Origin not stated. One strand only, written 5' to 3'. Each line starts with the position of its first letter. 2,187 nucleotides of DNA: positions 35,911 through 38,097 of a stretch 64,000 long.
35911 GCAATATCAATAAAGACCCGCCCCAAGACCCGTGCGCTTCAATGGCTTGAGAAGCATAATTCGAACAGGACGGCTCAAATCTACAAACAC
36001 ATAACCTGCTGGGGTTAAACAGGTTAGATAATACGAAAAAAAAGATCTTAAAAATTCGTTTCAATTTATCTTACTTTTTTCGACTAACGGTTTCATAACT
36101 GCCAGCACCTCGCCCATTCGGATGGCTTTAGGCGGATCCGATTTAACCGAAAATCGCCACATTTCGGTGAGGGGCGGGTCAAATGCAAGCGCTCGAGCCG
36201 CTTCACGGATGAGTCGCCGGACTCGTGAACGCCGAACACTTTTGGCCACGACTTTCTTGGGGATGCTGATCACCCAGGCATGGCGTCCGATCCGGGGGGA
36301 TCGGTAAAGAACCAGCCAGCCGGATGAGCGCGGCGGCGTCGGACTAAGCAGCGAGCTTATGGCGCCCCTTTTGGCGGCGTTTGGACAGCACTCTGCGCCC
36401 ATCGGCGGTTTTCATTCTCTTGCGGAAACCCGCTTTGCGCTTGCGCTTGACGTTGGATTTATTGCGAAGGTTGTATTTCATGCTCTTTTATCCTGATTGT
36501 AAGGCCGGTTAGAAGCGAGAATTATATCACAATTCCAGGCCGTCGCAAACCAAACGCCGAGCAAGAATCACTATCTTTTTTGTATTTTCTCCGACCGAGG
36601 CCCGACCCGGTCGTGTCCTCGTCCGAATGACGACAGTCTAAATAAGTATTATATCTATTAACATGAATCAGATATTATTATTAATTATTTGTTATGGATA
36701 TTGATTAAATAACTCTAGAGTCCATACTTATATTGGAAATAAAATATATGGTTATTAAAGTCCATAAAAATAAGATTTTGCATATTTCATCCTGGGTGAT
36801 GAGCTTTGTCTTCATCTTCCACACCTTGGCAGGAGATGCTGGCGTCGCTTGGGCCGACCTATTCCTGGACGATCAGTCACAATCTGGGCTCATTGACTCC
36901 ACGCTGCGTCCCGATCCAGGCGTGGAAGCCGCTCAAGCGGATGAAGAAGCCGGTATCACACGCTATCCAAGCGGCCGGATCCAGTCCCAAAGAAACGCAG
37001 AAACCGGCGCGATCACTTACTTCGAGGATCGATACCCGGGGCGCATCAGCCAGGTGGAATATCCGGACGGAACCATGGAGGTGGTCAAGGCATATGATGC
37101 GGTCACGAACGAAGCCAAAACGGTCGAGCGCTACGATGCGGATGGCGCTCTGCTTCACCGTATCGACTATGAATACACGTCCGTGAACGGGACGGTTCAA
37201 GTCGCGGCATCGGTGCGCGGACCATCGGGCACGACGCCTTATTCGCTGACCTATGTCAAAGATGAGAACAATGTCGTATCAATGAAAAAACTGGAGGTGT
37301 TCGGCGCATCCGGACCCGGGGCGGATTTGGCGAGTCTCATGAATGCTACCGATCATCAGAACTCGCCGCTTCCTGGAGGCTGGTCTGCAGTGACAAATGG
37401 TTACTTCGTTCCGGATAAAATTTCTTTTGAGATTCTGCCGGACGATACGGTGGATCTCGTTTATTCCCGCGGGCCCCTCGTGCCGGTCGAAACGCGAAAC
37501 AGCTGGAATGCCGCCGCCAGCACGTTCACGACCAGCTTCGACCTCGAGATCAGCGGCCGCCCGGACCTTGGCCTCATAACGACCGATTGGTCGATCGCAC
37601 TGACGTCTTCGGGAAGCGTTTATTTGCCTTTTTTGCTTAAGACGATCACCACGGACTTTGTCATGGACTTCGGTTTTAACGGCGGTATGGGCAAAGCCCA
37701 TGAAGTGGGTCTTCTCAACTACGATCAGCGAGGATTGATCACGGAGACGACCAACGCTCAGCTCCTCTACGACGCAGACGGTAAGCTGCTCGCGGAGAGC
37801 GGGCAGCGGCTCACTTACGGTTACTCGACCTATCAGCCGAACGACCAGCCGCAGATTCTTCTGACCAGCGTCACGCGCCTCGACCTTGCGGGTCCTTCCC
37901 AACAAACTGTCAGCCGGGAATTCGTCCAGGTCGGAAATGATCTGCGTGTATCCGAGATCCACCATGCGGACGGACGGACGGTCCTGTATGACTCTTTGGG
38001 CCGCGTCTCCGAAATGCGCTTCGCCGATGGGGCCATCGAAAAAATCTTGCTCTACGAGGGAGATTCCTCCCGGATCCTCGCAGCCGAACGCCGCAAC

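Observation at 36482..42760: A 5.8-kb gene for a giant, triplicated YD-repeat-like secreted protein fills the rpmH-dnaA gap where oriC normally lies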

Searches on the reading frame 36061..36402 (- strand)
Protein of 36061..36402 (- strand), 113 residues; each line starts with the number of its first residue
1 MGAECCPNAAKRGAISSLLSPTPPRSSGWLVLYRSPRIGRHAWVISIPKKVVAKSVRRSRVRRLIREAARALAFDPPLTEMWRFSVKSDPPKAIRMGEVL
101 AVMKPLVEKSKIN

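Call 6: search_protein_families(library=pfam, proteins=[window:36061-36402:-], max_evalue=0.01)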
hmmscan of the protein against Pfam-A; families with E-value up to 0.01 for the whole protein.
window:36061-36402:- (113 aa): 1 family
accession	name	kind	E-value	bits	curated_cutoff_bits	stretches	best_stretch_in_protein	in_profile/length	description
PF00825.24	Ribonuclease_P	-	8.4e-07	29.5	22.3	1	27-75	25-74/109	Ribonuclease P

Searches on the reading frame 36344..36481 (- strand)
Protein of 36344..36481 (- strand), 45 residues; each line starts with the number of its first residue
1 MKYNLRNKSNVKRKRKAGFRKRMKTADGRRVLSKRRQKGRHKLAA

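Call 6: search_protein_families(library=pfam, proteins=[window:36344-36481:-], max_evalue=0.01)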
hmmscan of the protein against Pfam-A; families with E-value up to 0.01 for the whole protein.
window:36344-36481:- (45 aa): 1 family
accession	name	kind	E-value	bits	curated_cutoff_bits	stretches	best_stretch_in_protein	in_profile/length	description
PF00468.22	Ribosomal_L34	-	2.5e-15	56.6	25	1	9-45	8-44/44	Ribosomal protein L34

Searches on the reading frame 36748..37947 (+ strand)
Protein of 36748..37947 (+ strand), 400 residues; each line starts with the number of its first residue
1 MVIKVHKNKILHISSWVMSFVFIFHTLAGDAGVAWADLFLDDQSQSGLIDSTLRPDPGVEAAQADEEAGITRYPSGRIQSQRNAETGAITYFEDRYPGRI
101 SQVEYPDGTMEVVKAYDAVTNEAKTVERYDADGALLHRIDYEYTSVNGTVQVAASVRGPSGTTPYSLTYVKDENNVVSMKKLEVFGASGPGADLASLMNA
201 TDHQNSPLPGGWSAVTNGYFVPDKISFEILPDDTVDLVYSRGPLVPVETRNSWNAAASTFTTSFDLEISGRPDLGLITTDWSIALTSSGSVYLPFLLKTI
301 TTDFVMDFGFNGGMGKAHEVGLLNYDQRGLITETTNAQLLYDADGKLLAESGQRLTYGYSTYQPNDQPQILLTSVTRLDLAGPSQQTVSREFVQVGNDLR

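Call 35: search_protein_families(library=pfam, proteins=[window:36748-37947:+], max_evalue=10)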
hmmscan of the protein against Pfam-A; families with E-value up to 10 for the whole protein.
window:36748-37947:+ (400 aa): 2 families
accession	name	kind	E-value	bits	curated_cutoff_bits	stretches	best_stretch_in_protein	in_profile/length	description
PF07202.18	Tcp10_C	-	0.059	13.5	36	1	102-114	6-18/35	T-complex protein 10 C-terminus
PF05593.20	RHS_repeat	-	0.82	10.6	22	1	341-359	1-22/38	RHS Repeat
